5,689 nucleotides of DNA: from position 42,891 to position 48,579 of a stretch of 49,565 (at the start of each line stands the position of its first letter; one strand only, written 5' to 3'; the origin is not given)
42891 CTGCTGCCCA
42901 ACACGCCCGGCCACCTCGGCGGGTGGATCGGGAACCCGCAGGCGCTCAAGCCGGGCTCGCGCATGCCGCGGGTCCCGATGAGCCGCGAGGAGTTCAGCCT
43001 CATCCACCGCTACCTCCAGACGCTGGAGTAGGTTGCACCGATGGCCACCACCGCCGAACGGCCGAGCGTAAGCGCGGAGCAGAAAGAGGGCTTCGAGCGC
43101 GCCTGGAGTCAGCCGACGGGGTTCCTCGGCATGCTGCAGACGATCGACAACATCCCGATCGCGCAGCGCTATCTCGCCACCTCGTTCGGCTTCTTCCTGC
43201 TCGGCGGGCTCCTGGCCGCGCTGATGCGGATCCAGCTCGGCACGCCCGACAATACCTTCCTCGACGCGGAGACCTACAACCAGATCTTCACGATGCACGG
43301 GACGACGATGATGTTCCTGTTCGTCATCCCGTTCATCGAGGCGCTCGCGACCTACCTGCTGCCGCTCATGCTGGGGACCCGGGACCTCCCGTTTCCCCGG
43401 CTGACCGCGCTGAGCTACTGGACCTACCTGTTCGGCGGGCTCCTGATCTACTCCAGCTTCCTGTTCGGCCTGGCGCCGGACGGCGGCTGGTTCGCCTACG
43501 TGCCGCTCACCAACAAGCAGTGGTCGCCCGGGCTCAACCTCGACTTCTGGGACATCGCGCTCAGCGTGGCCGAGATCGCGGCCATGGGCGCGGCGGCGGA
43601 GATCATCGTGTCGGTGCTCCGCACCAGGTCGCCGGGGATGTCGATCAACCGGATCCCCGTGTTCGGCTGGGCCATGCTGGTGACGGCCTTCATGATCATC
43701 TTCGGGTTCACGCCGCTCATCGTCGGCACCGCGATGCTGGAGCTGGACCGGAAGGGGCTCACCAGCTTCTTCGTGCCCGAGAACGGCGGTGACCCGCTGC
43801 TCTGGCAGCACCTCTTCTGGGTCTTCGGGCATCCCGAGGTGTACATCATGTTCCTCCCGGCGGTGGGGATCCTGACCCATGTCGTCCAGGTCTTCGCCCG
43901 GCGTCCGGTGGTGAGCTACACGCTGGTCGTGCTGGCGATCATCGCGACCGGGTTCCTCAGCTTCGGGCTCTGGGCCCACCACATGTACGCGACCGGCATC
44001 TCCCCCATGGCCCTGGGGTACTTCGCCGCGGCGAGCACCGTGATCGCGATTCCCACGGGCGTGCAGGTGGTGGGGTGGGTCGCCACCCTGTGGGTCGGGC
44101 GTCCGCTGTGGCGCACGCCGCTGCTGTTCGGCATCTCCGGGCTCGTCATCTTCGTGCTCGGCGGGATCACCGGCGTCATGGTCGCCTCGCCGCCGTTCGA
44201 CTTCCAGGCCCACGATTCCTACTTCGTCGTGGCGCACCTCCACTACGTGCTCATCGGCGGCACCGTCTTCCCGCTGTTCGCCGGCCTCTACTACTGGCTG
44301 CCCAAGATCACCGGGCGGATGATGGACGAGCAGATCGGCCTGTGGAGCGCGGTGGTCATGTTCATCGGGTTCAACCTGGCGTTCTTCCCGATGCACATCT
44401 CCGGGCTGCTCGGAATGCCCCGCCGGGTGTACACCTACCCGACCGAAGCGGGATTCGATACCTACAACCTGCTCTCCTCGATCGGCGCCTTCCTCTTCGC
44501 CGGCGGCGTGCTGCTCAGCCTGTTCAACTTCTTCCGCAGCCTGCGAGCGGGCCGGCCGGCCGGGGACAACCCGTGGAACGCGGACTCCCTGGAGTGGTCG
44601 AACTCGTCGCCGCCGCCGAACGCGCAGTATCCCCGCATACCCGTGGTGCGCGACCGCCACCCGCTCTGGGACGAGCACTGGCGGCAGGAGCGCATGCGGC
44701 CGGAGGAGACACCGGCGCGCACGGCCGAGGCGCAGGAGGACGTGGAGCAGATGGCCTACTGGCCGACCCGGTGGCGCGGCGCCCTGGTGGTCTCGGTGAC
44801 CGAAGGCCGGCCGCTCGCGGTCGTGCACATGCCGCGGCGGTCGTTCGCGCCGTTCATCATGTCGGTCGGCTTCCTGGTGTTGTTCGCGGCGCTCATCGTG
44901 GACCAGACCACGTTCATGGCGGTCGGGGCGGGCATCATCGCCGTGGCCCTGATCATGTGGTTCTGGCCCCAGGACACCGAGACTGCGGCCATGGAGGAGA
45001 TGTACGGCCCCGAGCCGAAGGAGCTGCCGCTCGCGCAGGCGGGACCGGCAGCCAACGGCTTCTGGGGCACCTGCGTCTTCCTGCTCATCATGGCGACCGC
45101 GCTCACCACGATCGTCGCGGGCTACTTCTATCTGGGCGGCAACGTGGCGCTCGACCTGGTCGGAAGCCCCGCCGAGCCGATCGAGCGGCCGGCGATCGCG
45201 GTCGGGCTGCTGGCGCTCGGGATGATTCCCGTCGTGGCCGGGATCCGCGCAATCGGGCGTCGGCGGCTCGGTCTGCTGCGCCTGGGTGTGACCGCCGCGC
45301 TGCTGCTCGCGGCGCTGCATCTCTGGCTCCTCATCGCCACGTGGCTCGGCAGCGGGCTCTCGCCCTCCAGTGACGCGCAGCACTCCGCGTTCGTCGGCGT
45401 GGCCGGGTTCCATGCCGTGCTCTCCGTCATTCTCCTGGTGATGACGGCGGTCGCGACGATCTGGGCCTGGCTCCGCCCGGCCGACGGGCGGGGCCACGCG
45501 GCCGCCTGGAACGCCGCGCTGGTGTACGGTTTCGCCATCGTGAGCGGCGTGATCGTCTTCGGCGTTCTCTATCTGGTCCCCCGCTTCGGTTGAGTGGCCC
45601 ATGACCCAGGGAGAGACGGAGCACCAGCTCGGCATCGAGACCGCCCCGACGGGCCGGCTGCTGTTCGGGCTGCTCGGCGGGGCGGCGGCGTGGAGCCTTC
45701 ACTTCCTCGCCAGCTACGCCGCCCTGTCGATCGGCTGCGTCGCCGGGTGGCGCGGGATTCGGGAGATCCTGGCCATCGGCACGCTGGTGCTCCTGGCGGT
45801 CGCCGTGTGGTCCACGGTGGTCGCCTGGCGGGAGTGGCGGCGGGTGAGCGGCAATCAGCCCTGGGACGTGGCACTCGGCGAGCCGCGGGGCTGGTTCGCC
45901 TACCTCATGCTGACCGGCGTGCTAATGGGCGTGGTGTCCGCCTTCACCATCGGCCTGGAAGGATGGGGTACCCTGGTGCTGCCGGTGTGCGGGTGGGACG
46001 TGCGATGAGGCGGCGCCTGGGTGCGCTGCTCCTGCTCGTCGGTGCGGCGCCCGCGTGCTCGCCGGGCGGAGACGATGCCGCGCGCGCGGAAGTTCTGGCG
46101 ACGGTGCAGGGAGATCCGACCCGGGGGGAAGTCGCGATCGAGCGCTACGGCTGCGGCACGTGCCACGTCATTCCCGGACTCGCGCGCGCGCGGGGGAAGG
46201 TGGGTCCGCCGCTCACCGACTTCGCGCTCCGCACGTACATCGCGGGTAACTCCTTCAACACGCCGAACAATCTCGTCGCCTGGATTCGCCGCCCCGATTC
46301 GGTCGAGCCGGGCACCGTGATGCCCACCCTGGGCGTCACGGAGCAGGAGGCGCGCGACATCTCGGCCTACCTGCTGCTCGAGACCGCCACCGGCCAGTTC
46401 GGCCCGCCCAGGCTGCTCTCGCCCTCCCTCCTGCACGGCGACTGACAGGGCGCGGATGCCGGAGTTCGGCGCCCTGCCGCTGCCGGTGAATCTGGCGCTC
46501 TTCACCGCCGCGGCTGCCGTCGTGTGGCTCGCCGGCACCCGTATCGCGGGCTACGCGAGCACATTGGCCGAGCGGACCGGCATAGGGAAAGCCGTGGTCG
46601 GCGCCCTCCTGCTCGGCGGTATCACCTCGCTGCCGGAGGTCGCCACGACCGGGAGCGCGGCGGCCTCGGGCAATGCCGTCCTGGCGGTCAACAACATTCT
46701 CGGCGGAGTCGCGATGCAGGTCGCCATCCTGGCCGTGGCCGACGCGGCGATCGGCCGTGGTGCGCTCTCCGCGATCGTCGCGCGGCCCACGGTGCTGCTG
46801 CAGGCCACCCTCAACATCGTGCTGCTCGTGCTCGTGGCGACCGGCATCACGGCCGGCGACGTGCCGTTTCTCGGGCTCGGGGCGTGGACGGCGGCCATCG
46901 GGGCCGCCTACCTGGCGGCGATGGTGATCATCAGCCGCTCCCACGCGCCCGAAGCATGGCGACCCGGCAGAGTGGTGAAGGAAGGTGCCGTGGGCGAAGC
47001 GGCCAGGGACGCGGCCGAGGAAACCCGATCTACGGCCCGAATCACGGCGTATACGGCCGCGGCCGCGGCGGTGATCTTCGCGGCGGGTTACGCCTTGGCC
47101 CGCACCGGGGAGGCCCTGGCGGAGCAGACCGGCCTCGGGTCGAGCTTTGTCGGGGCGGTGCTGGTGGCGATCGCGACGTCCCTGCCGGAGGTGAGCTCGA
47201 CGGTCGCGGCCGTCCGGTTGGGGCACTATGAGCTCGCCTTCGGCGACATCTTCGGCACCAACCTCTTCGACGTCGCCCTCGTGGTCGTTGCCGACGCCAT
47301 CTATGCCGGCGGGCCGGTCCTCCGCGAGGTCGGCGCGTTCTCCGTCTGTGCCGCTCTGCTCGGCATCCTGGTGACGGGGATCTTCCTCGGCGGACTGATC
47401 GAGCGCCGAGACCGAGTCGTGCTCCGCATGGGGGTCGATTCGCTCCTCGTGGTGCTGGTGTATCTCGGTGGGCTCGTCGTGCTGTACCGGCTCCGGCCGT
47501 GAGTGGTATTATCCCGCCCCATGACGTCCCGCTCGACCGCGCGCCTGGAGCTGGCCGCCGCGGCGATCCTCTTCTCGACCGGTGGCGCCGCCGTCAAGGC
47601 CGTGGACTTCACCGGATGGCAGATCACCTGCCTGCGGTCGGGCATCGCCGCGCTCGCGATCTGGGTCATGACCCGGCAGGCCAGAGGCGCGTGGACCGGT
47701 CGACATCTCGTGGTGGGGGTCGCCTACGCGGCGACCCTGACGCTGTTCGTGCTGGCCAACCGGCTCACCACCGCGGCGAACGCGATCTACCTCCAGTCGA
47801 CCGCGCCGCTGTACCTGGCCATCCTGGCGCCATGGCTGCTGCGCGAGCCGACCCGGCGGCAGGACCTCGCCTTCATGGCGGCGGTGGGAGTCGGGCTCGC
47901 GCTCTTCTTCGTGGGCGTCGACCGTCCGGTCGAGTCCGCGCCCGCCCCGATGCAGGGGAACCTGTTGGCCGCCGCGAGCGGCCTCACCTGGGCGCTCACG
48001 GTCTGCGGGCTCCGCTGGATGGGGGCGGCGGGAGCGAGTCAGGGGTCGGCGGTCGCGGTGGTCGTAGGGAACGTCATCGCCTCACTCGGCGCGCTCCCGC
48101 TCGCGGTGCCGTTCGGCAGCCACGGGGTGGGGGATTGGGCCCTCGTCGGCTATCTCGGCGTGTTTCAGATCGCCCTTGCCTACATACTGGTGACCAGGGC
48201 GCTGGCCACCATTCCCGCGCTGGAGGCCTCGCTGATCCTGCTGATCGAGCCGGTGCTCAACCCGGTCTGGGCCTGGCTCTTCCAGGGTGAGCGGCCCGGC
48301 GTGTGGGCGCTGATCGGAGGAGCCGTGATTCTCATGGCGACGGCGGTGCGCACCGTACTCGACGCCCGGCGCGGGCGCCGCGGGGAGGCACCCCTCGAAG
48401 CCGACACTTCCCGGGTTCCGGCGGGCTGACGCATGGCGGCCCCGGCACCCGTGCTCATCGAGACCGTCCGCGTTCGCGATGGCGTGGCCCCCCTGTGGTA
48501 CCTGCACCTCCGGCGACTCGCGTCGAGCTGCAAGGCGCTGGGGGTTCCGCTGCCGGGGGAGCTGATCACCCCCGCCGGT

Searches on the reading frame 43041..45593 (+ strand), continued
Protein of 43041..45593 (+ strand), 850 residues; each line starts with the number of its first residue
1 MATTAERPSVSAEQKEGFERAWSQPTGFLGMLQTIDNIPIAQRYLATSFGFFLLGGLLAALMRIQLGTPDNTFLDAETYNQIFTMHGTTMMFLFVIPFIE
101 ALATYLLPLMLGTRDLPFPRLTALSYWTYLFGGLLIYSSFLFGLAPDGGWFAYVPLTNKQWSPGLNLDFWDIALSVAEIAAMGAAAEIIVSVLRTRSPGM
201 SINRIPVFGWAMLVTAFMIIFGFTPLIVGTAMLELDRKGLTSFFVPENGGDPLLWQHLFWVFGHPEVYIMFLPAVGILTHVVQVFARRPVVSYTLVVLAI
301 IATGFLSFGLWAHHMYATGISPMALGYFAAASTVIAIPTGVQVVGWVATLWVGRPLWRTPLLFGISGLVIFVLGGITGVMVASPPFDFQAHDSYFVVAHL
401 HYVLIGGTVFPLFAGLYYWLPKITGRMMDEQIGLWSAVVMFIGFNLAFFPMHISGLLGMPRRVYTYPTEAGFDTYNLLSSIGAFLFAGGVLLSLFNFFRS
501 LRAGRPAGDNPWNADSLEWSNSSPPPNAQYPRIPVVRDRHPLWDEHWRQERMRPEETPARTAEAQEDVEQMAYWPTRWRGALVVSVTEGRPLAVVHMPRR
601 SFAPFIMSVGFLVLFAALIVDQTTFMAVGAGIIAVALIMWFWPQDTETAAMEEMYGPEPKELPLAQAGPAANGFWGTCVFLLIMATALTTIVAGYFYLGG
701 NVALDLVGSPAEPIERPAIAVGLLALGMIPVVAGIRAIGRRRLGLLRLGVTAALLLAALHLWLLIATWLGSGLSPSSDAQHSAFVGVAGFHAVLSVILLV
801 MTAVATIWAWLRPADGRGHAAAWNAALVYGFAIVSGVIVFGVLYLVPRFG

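Call 55: find_encoding_contigs(protein=P0327, flank=10000, max_places=2)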
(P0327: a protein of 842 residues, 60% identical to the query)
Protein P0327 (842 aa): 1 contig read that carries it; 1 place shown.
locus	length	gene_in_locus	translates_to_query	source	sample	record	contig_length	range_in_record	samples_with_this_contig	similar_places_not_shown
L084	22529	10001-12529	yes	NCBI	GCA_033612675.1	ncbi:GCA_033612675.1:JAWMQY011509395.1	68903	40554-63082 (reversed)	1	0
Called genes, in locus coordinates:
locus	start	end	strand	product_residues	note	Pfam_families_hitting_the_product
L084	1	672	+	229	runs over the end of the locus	PF12836:HHH_3, PF14520:HHH_5 (faint), PF14716:HHH_8 (faint), PF00633:HHH (faint), PF12836:HHH_3, PF03934:T2SSK (weak)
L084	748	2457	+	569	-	PF05157:MshEN, PF00437:T2SSE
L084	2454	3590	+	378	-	PF00437:T2SSE, PF13604:AAA_30 (faint), PF25199:nSTAND_NTPase5 (faint), PF13401:AAA_22 (faint)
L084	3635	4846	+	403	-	PF28597:T2SSF_N, PF00482:T2SSF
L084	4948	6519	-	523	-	PF00106:adh_short (weak), PF13561:adh_short_C2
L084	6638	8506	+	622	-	PF01011:PQQ, PF13570:Beta-prop_ACSF4 (faint), PF13360:PQQ_2, PF01011:PQQ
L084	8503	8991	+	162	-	PF00034:Cytochrom_C, PF13442:Cytochrome_CBB3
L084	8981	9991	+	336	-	PF00116:COX2, PF00034:Cytochrom_C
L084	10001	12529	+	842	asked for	PF00115:COX1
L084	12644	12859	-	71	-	-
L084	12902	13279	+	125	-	-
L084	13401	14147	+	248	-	-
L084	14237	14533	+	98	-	-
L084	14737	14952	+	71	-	PF00313:CSD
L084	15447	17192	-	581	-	PF20423:AceK_regulatory, PF06315:AceK_kinase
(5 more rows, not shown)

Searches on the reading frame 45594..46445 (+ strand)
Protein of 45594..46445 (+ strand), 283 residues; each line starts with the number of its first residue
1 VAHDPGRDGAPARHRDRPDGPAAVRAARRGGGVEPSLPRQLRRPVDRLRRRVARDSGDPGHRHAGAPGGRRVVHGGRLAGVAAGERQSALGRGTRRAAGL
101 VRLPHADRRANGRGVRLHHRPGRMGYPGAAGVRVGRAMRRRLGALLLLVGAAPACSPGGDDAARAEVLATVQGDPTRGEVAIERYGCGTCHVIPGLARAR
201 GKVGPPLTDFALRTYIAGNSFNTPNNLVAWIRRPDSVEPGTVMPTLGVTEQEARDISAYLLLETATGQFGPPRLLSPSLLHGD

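Call 4: search_protein_families(library=pfam, proteins=[window:45594-46445:+], max_evalue=0.01)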
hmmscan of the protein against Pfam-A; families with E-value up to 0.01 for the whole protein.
window:45594-46445:+ (283 aa): 1 family
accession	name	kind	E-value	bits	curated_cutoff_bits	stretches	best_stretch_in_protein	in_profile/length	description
PF00034.26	Cytochrom_C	-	0.00031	22.4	21.3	1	186-261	11-87/90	Cytochrome c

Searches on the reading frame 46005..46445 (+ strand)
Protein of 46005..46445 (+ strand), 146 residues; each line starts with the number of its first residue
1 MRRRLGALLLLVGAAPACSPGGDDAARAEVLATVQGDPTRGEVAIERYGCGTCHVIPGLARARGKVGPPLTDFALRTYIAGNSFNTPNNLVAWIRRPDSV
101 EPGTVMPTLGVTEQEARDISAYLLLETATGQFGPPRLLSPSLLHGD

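Call 40: search_protein_families(library=pfam, proteins=[window:46005-46445:+], max_evalue=0.001)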
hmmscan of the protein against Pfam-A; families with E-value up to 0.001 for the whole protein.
window:46005-46445:+ (146 aa): 1 family
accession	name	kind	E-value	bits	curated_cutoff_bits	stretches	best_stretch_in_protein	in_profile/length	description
PF00034.26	Cytochrom_C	-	0.00011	23.9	21.3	1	49-124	11-87/90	Cytochrome c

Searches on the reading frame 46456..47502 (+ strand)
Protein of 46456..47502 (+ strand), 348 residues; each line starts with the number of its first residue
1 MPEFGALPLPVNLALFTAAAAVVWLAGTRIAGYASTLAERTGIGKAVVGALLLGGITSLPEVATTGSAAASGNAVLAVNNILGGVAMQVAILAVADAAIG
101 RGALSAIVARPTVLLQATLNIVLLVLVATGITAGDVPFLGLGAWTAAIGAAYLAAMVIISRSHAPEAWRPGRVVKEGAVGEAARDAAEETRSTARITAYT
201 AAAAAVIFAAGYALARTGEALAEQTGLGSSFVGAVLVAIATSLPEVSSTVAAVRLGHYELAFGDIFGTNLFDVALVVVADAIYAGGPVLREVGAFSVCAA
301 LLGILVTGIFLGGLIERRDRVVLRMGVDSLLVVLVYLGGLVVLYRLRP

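Call 4: search_protein_families(library=pfam, proteins=[window:46456-47502:+], max_evalue=0.01)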
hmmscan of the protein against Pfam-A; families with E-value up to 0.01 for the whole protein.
window:46456-47502:+ (348 aa): 1 family
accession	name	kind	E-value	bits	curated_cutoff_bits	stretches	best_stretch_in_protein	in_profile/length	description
PF01699.29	Na_Ca_ex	-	2.6e-21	76.6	24.9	2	198-343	4-149/151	Sodium/calcium exchanger protein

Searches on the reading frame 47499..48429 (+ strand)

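Call 4: search_protein_families(library=pfam, proteins=[window:47499-48290:+], max_evalue=0.01)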
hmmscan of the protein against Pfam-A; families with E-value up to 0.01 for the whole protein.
window:47499-48290:+ (263 aa): 0 families

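Call 47: search_protein_families(library=pfam, proteins=[window:47503-48429:+], max_evalue=0.001)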
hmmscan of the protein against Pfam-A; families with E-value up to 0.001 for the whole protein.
window:47503-48429:+ (308 aa): 1 family
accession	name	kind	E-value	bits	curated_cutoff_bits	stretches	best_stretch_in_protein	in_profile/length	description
PF00892.27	EamA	-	1e-22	81.3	28.2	2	151-281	2-131/135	EamA-like transporter family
